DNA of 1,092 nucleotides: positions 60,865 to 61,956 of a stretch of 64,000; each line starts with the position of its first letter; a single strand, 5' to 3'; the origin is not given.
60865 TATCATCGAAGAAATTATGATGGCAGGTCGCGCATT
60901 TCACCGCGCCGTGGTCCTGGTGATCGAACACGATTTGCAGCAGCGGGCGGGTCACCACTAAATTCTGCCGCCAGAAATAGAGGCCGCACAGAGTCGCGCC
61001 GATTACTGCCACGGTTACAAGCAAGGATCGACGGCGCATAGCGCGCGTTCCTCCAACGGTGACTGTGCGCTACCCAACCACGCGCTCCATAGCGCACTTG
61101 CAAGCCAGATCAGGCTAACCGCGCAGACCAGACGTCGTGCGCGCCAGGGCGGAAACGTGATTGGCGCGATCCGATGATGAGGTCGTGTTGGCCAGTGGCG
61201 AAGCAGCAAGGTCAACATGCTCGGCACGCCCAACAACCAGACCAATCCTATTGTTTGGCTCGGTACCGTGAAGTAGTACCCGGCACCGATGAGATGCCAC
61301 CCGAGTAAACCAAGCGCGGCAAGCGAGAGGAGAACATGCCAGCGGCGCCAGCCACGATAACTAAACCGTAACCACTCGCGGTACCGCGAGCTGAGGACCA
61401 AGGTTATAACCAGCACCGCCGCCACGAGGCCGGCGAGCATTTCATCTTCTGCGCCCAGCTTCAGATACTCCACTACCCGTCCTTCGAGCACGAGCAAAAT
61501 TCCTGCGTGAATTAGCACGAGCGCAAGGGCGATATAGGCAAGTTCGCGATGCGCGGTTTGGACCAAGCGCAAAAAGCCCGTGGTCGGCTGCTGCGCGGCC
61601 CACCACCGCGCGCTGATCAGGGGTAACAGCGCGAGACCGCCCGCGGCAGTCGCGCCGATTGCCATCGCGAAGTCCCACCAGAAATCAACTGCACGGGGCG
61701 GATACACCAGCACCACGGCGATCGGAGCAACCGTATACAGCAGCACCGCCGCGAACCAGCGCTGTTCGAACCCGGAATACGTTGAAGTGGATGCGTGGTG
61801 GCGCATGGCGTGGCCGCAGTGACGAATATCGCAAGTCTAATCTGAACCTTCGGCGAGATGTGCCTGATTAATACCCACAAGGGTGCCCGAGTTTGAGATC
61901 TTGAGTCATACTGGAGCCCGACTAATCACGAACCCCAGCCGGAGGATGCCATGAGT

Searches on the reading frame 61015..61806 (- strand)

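Call 4: search_protein_families(library=pfam, proteins=[window:61015-61806:-])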
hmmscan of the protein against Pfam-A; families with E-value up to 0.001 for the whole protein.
window:61015-61806:- (263 aa): 2 families
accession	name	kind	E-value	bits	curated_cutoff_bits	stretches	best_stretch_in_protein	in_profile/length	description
PF01794.25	Ferric_reduct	-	4.6e-10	40.1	28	1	53-167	4-120/121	Ferric reductase like transmembrane component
PF14358.11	DUF4405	-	0.00063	20.6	26.7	1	124-173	6-63/66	Domain of unknown function (DUF4405)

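Call 51: search_protein_families(library=ncbifam, proteins=[window:61015-61806:-], max_evalue=0.000001)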
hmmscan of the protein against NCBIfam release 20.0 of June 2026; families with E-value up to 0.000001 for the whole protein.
window:61015-61806:- (263 aa): 0 families
